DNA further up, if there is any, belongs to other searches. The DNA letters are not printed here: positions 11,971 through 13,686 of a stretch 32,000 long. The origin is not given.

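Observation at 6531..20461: LysR-controlled 13-cistron operon: HcnCAB/opine-oxidase-like flavoenzyme, amidase with hidden small partner, twin-receptor Dpp-type importer, TauE and atypical SDR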

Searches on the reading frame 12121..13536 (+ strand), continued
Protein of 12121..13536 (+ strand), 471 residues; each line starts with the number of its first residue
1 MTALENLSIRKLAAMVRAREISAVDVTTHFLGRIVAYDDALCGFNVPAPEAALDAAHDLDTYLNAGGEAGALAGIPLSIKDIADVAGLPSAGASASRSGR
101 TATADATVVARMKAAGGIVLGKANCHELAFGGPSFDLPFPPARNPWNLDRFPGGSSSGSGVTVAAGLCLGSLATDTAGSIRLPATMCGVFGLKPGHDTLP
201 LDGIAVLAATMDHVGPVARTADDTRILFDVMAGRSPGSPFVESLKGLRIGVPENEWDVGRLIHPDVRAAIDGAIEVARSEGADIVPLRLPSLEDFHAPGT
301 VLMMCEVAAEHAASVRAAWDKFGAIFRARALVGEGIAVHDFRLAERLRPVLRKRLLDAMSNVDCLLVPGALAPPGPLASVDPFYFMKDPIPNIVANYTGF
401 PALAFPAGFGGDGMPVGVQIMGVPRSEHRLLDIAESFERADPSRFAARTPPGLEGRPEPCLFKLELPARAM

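Call 47: find_encoding_contigs(protein=P0104, flank=10000, max_places=1)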
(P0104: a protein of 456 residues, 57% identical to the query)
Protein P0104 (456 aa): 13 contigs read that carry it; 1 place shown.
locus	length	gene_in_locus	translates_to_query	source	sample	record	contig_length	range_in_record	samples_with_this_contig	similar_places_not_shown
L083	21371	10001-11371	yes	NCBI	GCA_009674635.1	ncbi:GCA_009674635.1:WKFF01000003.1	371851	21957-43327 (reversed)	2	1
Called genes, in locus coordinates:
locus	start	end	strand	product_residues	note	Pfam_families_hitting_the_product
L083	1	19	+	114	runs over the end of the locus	-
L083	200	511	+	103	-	PF09857:YjhX_toxin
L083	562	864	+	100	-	-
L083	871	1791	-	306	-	PF02423:OCD_Mu_crystall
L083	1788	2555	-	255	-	PF01925:TauE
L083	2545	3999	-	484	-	PF00171:Aldedh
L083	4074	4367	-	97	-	PF00111:Fer2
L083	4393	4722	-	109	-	-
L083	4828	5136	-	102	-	PF00111:Fer2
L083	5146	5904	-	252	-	PF03070:TENA_THI-4, PF14518:Haem_oxygenas_2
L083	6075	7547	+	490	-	PF01019:G_glu_transpept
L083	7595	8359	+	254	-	PF00106:adh_short, PF08659:KR, PF13561:adh_short_C2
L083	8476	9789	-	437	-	PF07992:Pyr_redox_2 (faint), PF01266:DAO, PF05834:Lycopene_cycl (faint)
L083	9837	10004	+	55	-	-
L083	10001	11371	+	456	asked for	PF01425:Amidase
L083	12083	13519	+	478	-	PF00496:SBP_bac_5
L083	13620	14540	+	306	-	PF19300:BPD_transp_1_N (weak), PF00528:BPD_transp_1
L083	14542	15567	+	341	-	PF12911:OppC_N, PF00528:BPD_transp_1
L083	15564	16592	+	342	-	PF00005:ABC_tran, PF13304:AAA_21, PF08352:oligo_HPY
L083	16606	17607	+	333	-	PF00005:ABC_tran, PF08352:oligo_HPY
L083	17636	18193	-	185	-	PF22381:Staph_reg_Sar_Rot, PF01047:MarR, PF01978:TrmB (weak), PF12802:MarR_2, PF13463:HTH_27 (faint)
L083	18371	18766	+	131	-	-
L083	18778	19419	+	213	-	PF02798:GST_N, PF13417:GST_N_3, PF13409:GST_N_2, PF13410:GST_C_2 (weak)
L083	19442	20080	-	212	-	PF13489:Methyltransf_23, PF01209:Ubie_methyltran (faint), PF13847:Methyltransf_31, PF08241:Methyltransf_11, PF08242:Methyltransf_12, PF13649:Methyltransf_25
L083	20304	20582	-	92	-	-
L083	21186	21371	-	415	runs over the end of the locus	PF01494:FAD_binding_3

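Call 48: find_encoding_contigs(protein=P0108, flank=10000, max_places=1)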
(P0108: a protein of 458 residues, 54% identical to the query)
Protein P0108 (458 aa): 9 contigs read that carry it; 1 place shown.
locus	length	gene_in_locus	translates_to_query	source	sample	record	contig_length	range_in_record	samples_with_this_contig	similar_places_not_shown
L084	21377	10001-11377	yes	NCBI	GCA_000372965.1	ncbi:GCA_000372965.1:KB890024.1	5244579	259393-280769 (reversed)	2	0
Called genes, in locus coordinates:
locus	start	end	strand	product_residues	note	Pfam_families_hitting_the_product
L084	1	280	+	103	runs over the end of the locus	PF09857:YjhX_toxin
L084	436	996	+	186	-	-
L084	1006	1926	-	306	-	PF02423:OCD_Mu_crystall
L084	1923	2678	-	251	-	PF01925:TauE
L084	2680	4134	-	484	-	PF00171:Aldedh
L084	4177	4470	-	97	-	PF00111:Fer2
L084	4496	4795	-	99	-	-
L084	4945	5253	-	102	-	PF00111:Fer2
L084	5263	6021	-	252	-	PF03070:TENA_THI-4, PF14518:Haem_oxygenas_2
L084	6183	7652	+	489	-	PF01019:G_glu_transpept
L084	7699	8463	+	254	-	PF00106:adh_short, PF08659:KR, PF13561:adh_short_C2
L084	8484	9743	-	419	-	PF01266:DAO, PF05834:Lycopene_cycl (faint)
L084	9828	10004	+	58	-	-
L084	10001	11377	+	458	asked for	PF01425:Amidase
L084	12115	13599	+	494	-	PF00496:SBP_bac_5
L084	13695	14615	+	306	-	PF00528:BPD_transp_1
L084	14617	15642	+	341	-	PF12911:OppC_N, PF00528:BPD_transp_1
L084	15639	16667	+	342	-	PF00005:ABC_tran, PF13304:AAA_21 (weak), PF08352:oligo_HPY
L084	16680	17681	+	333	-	PF00005:ABC_tran, PF08352:oligo_HPY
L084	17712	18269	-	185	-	PF22381:Staph_reg_Sar_Rot, PF01047:MarR, PF01978:TrmB (weak), PF12802:MarR_2, PF13412:HTH_24 (weak), PF13463:HTH_27 (weak), PF24409:wHTH-PRTase_assc (faint)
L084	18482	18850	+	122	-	-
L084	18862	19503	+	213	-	PF02798:GST_N, PF13417:GST_N_3, PF13409:GST_N_2, PF13410:GST_C_2 (weak)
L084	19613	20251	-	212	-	PF13489:Methyltransf_23, PF01209:Ubie_methyltran (weak), PF13847:Methyltransf_31, PF08241:Methyltransf_11, PF08242:Methyltransf_12, PF13649:Methyltransf_25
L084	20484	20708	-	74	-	-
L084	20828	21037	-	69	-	PF00313:CSD, PF08206:OB_RNB (weak)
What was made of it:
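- A GGT gene lies in the Aminobacter loci (calls 47, 48).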

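Call 49: find_encoding_contigs(protein=P0123, flank=10000, max_places=1)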
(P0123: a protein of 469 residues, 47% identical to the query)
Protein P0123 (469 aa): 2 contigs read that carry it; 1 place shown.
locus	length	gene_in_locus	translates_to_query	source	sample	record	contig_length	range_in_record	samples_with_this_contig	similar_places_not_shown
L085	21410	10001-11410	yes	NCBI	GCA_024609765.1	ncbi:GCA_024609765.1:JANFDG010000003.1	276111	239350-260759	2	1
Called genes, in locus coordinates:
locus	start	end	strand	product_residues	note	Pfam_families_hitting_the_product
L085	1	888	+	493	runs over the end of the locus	PF00005:ABC_tran, PF13304:AAA_21 (faint), PF00005:ABC_tran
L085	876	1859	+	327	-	PF02653:BPD_transp_2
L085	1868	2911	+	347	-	PF04166:PdxA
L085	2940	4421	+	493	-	PF00171:Aldedh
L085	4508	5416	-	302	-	PF00126:HTH_1, PF03466:LysR_substrate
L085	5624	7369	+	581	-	PF02776:TPP_enzyme_N, PF00205:TPP_enzyme_M, PF02775:TPP_enzyme_C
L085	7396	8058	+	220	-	PF00528:BPD_transp_1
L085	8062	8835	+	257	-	PF02463:SMC_N (faint), PF00005:ABC_tran, PF13555:AAA_29 (weak), PF13401:AAA_22 (weak), PF13304:AAA_21 (weak)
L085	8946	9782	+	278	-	PF00497:SBP_bac_3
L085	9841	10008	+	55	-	-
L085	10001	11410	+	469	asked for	PF01425:Amidase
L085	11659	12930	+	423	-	PF01266:DAO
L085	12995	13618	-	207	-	PF03737:RraA-like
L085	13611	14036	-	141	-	-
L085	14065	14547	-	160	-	PF00903:Glyoxalase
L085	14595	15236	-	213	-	PF06283:ThuA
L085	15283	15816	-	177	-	PF13669:Glyoxalase_4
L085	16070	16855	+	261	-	PF01047:MarR (faint), PF09339:HTH_IclR, PF01614:IclR_C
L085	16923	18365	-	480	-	PF00171:Aldedh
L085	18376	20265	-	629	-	PF02776:TPP_enzyme_N, PF00205:TPP_enzyme_M, PF02775:TPP_enzyme_C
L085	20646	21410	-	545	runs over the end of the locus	PF00732:GMC_oxred_N, PF00890:FAD_binding_2 (faint), PF05199:GMC_oxred_C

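Call 50: find_encoding_contigs(protein=P0153, flank=10000, max_places=1)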
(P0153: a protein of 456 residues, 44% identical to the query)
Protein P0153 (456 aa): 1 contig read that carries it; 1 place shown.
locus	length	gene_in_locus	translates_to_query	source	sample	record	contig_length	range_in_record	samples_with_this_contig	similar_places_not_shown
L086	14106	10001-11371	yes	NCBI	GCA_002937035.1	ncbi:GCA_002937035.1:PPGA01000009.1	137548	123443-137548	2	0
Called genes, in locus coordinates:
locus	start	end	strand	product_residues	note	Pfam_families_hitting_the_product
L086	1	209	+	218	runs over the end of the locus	PF01144:CoA_trans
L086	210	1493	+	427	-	PF04389:Peptidase_M28 (faint), PF01546:Peptidase_M20, PF07687:M20_dimer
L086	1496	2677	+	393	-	PF00108:Thiolase_N, PF00109:ketoacyl-synt, PF02803:Thiolase_C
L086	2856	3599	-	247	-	PF00227:Proteasome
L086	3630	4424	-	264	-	PF08379:Bact_transglu_N, PF01841:Transglut_core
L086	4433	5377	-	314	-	PF04168:Alpha-E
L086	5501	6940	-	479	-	PF04174:CP_ATPgrasp_1, PF14403:CP_ATPgrasp_2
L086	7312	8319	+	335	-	PF05544:Pro_racemase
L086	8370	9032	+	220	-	PF00528:BPD_transp_1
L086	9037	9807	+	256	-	PF02463:SMC_N (faint), PF13555:AAA_29 (weak), PF00005:ABC_tran, PF13304:AAA_21 (weak)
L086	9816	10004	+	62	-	-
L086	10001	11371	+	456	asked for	PF01425:Amidase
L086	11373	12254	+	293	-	PF00497:SBP_bac_3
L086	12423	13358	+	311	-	PF00126:HTH_1, PF03466:LysR_substrate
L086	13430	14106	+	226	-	PF13340:DUF4096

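Call 74: search_protein_families(library=ncbifam, proteins=[L005:2169-3986:+, L085:5624-7369:+, L005:5185-6468:+, L085:11659-12930:+, L083:8476-9789:-, L006:5810-7519:-, L083:5146-5904:-, L083:871-1791:-, L083:2545-3999:-, L086:7312-8319:+], max_evalue=1e-10)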
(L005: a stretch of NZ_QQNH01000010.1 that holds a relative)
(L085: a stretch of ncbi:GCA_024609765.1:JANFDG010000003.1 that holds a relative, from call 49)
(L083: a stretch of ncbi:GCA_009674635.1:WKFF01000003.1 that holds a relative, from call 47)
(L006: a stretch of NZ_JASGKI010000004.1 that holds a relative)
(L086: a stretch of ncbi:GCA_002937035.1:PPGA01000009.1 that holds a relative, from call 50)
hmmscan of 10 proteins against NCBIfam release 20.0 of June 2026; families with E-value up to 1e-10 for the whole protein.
L005:2169-3986:+ (605 aa): 51 families (the best 25 are shown)
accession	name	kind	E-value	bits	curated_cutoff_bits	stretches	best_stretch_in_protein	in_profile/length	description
TIGR00118.1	acolac_lg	equivalog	1.5e-98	330.6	538.35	1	21-575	1-542/557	biosynthetic-type acetolactate synthase large subunit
NF004772.0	PRK06112.1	subfamily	1.3e-96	324.2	673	1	19-578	12-568/578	acetolactate synthase catalytic subunit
NF004919.0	PRK06276.1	equivalog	1.2e-93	314.5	866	1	22-576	2-549/582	acetolactate synthase large subunit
NF006187.0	PRK08322.1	equivalog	2.4e-93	313.4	509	1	22-568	3-529/548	acetolactate synthase large subunit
NF006052.0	PRK08199.1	subfamily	1e-92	311.2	539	1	19-568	6-538/559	thiamine pyrophosphate protein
NF005712.0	PRK07524.1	subfamily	1.2e-84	284.7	500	1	24-570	6-532/536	5-guanidino-2-oxopentanoate decarboxylase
NF004710.0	PRK06048.1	equivalog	3.3e-82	276.8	976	1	19-577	6-547/561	acetolactate synthase large subunit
NF006377.0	PRK08611.1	equivalog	6.8e-82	275.8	742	1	22-569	5-531/576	pyruvate oxidase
NF006016.1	PRK08155.1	equivalog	9.7e-82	275.2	870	1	21-574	3-539/554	acetolactate synthase large subunit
NF006524.0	PRK08978.1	equivalog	5.2e-80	269.3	738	1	22-575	2-532/548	acetolactate synthase 2 catalytic subunit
NF005651.0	PRK07418.1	subfamily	1.6e-78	264.4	942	1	18-572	16-564/617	acetolactate synthase large subunit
NF006378.0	PRK08617.1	equivalog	1.7e-77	261.1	510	1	17-568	4-539/556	acetolactate synthase AlsS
NF005860.0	PRK07789.1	equivalog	4.1e-77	259.9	881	1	16-575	29-586/615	acetolactate synthase large subunit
NF006122.0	PRK08266.1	subfamily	5.4e-76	256.2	571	1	21-572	4-529/543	hypothetical protein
NF006581.0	PRK09107.1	equivalog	2.3e-75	254.1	974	1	17-577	7-563/595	acetolactate synthase 3 large subunit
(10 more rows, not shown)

L085:5624-7369:+ (581 aa): 51 families (the best 25 are shown)
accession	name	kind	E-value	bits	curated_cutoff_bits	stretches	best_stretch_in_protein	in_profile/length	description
TIGR00118.1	acolac_lg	equivalog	4.5e-108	362.1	538.35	1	1-561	1-544/557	biosynthetic-type acetolactate synthase large subunit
NF004772.0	PRK06112.1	subfamily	1.2e-102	344.1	673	1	2-567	15-573/578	acetolactate synthase catalytic subunit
NF004710.0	PRK06048.1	equivalog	2.7e-97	326.5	976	1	1-561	8-547/561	acetolactate synthase large subunit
NF004919.0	PRK06276.1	equivalog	1.3e-96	324.2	866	1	1-553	1-540/582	acetolactate synthase large subunit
NF006052.0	PRK08199.1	subfamily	2.3e-95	320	539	1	2-553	9-539/559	thiamine pyrophosphate protein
NF006187.0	PRK08322.1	equivalog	9.2e-86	288.4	509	1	1-556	2-533/548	acetolactate synthase large subunit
NF005584.0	PRK07282.1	equivalog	7.4e-83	279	970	1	2-559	11-548/566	acetolactate synthase large subunit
NF005651.0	PRK07418.1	subfamily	1.3e-82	278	942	1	2-561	20-569/617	acetolactate synthase large subunit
NF005712.0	PRK07524.1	subfamily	1.8e-82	277.6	500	1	4-553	6-531/536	5-guanidino-2-oxopentanoate decarboxylase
NF006525.0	PRK08979.1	equivalog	1.8e-82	277.6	1084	1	2-554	5-548/572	acetolactate synthase 3 large subunit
NF006319.0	PRK08527.1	equivalog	1.1e-81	275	905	1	1-561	4-548/565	acetolactate synthase large subunit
NF005860.0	PRK07789.1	equivalog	1.1e-81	275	881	1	1-559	34-586/615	acetolactate synthase large subunit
NF005824.0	PRK07710.1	equivalog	3.1e-81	273.4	976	1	1-559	17-556/573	acetolactate synthase large subunit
NF006122.0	PRK08266.1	subfamily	3.2e-80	270.2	571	1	1-553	4-526/543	hypothetical protein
NF006524.0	PRK08978.1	equivalog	1.2e-79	268.1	738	1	1-561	1-534/548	acetolactate synthase 2 catalytic subunit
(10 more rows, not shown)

L005:5185-6468:+ (427 aa): 7 families
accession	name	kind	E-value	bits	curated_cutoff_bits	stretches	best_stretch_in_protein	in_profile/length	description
NF001933.0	PRK00711.1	subfamily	7.2e-46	157.1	383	1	21-426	3-415/429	D-amino acid dehydrogenase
TIGR02352.1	thiamin_ThiO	equivalog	5.1e-29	101.5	250.8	1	119-413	51-350/351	glycine oxidase ThiO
NF009074.0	PRK12409.1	equivalog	8.1e-29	101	494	1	21-411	4-404/410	D-amino acid dehydrogenase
NF040813.1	pro_dh_Thprot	equivalog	1.4e-15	57.3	600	0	245-416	200-354/362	D-proline dehydrogenase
NF002480.1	PRK01747.1-1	equivalog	3.4e-15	55.5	540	0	8-63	236-294/645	bifunctional tRNA (5-methylaminomethyl-2-thiouridine)(34)-methyltransferase MnmC2/FAD-dependent 5-carboxymethylaminomethyl-2-thiouridine(34)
NF008425.0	PRK11259.1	equivalog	5e-15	55.3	257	0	127-280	64-216/377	N-methyl-L-tryptophan oxidase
TIGR03197.1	MnmC_Cterm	equivalog_domain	3.1e-13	49.6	174.2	0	20-64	1-46/400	FAD-dependent 5-carboxymethylaminomethyl-2-thiouridine(34) oxidoreductase MnmC1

L085:11659-12930:+ (423 aa): 3 families
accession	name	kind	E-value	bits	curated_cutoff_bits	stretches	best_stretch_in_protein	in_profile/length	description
NF001933.0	PRK00711.1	subfamily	1.6e-44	152.7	383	1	6-421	2-416/429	D-amino acid dehydrogenase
NF009074.0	PRK12409.1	equivalog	9.3e-29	100.8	494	1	5-408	2-407/410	D-amino acid dehydrogenase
TIGR02352.1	thiamin_ThiO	equivalog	2.3e-27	96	250.8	1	115-407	58-350/351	glycine oxidase ThiO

L083:8476-9789:- (437 aa): 9 families
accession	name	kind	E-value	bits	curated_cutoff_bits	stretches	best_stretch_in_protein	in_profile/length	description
NF001933.0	PRK00711.1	subfamily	3.4e-43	148.3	383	1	27-434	2-415/429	D-amino acid dehydrogenase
TIGR02352.1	thiamin_ThiO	equivalog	1.8e-31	109.5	250.8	1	153-421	82-350/351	glycine oxidase ThiO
NF009074.0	PRK12409.1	equivalog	2.9e-23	82.7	494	1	28-421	4-406/410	D-amino acid dehydrogenase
NF002480.1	PRK01747.1-1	equivalog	2.4e-16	59.3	540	0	208-429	382-631/645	bifunctional tRNA (5-methylaminomethyl-2-thiouridine)(34)-methyltransferase MnmC2/FAD-dependent 5-carboxymethylaminomethyl-2-thiouridine(34)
NF040813.1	pro_dh_Thprot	equivalog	4.1e-16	59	600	0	230-421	179-351/362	D-proline dehydrogenase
NF008425.0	PRK11259.1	equivalog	2.3e-15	56.4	257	1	134-435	64-375/377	N-methyl-L-tryptophan oxidase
TIGR03197.1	MnmC_Cterm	equivalog_domain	3.1e-14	52.9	174.2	0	209-390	135-344/400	FAD-dependent 5-carboxymethylaminomethyl-2-thiouridine(34) oxidoreductase MnmC1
TIGR03364.1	HpnW_proposed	hypoth_equivalog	1.6e-11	43.9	285.1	0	27-70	2-45/365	TIGR03364 family FAD-dependent oxidoreductase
TIGR03329.1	Phn_aa_oxid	hypoth_equivalog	3e-11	42.8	632.8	0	368-422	341-395/460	putative aminophosphonate oxidoreductase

L006:5810-7519:- (569 aa): 0 families

L083:5146-5904:- (252 aa): 2 families
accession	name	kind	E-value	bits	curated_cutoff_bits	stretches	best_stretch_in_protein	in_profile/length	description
TIGR04305.1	fol_rel_CADD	subfamily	3.2e-27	95.5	200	1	11-209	2-194/212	CADD family putative folate metabolism protein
TIGR02111.1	PQQ_syn_pqqC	equivalog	7.5e-13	48.4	240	1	6-232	2-227/239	pyrroloquinoline-quinone synthase PqqC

L083:871-1791:- (306 aa): 13 families
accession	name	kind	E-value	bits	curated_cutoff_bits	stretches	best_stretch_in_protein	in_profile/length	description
NF004793.0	PRK06141.1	equivalog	1.6e-42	145.6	322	1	79-302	84-310/314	bifunctional Delta(1)-pyrroline-2-carboxylate/Delta(1)-piperideine-2-carboxylate reductase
NF006379.0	PRK08618.1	equivalog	2.4e-40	138.8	417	1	53-303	53-315/326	ornithine cyclodeaminase family protein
NF006141.0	PRK08291.1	equivalog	3.1e-34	118.4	408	1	80-303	91-319/330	cyclodeaminase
TIGR02371.1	ala_DH_arch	equivalog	4e-30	105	409.15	1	79-304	87-314/325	alanine dehydrogenase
NF045643.1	ImmsucRedBhcD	equivalog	4.2e-30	105.2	500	1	79-299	86-306/321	iminosuccinate reductase BhcD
TIGR02992.1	ectoine_eutC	equivalog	5.6e-30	104.5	471.65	1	79-302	87-315/326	ectoine utilization protein EutC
NF005011.0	PRK06407.1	subfamily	1.3e-29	103.4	337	1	5-302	4-298/302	ornithine cyclodeaminase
NF005296.0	PRK06823.1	equivalog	7.9e-28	97.3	438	1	79-301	86-311/315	ornithine cyclodeaminase family protein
NF005762.1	PRK07589.1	equivalog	5.2e-25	88.1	350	1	98-296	106-302/334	ornithine cyclodeaminase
NF005603.0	PRK07340.1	equivalog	1.3e-24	87.1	266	1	69-299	80-299/307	delta(1)-pyrroline-2-carboxylate reductase family protein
TIGR03944.1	dehyd_SbnB_fam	equivalog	4e-22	78.7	326.9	1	79-302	90-314/327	2,3-diaminopropionate biosynthesis protein SbnB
NF045512.1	PyrPipCarbRedLhpI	equivalog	2e-18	66.6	400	1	67-299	74-293/298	bifunctional Delta(1)-pyrroline-2-carboxylate/Delta(1)-piperideine-2-carboxylate reductase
NF004848.0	PRK06199.1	subfamily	3.2e-13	49.5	362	1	81-302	116-360/379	tyramine oxidase subunit B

L083:2545-3999:- (484 aa): 40 families (the best 25 are shown)
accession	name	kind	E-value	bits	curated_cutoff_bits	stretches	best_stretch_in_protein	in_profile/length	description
NF052305.1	DioxValDhHalo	equivalog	2.1e-140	468.8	750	1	1-481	1-480/483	2,5-dioxovalerate dehydrogenase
NF042993.1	AlphKGSA_gudD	equivalog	5.5e-140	467.3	770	1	4-482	3-480/481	alpha-ketoglutaric semialdehyde dehydrogenase GucD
TIGR02299.1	HpaE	equivalog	1e-109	367.4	638.35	1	7-482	3-476/488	5-carboxymethyl-2-hydroxymuconate semialdehyde dehydrogenase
TIGR03216.1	OH_muco_semi_DH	equivalog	1.7e-108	363.3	693.25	1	7-481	3-478/481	2-hydroxymuconic semialdehyde dehydrogenase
TIGR01804.1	BADH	equivalog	1.2e-107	360.3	668.6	1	8-468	1-458/467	betaine-aldehyde dehydrogenase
NF010000.0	PRK13473.1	subfamily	1.6e-103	346.9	615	1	7-458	5-451/475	aminobutyraldehyde dehydrogenase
NF009725.0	PRK13252.1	equivalog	6.2e-103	344.8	593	1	3-482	5-479/488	betaine-aldehyde dehydrogenase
NF045735.1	PaDhStyDPseudo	equivalog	4.5e-100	335.6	850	1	7-481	5-480/483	phenylacetaldehyde dehydrogenase StyD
NF002852.0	PRK03137.1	subfamily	1.2e-99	334.4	648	1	21-479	51-509/514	L-glutamate gamma-semialdehyde dehydrogenase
TIGR01780.1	SSADH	subfamily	7.1e-97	325.1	646.35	1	26-459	3-432/448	succinate-semialdehyde dehydrogenase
NF045736.1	PaDhStyDRhodo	equivalog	2.7e-95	319.7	800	1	8-458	6-456/479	phenylacetaldehyde dehydrogenase StyD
NF006916.0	PRK09407.1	equivalog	1e-94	318.1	521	1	22-461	36-474/526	succinic semialdehyde dehydrogenase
TIGR01237.1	D1pyr5carbox2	equivalog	5e-91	306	659.65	1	24-472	50-499/511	L-glutamate gamma-semialdehyde dehydrogenase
NF050026.1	AcaldDHExaC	equivalog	7.6e-88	295.3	900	1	3-479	14-490/503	acetaldehyde dehydrogenase ExaC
NF008415.0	PRK11241.1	equivalog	4.3e-87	292.8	828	1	4-460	10-461/482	NADP-dependent succinate-semialdehyde dehydrogenase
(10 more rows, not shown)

L086:7312-8319:+ (335 aa): 6 families
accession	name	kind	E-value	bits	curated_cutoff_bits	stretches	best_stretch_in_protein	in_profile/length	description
NF010576.0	PRK13969.1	equivalog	6e-62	209.5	556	1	3-333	4-334/335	proline racemase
NF010578.0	PRK13971.1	equivalog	2e-58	198.1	376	1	3-333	2-332/333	4-hydroxyproline epimerase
NF045511.1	TransHydProDhtase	equivalog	5e-52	177.1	540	1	3-333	4-334/335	trans-3-hydroxy-L-proline dehydratase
NF047722.1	T3LHypDht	equivalog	5.9e-44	150.5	550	1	6-332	7-334/341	trans-3-hydroxy-L-proline dehydratase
NF052296.1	HdxProlEpimProt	equivalog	4.7e-35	121.5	450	1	11-331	6-308/309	4-hydroxyproline epimerase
NF010577.0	PRK13970.1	equivalog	5.1e-27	95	442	1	8-331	7-309/311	4-hydroxyproline epimerase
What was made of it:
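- Related loci carry amino-acid-type rather than opine-type neighbours (call 74).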
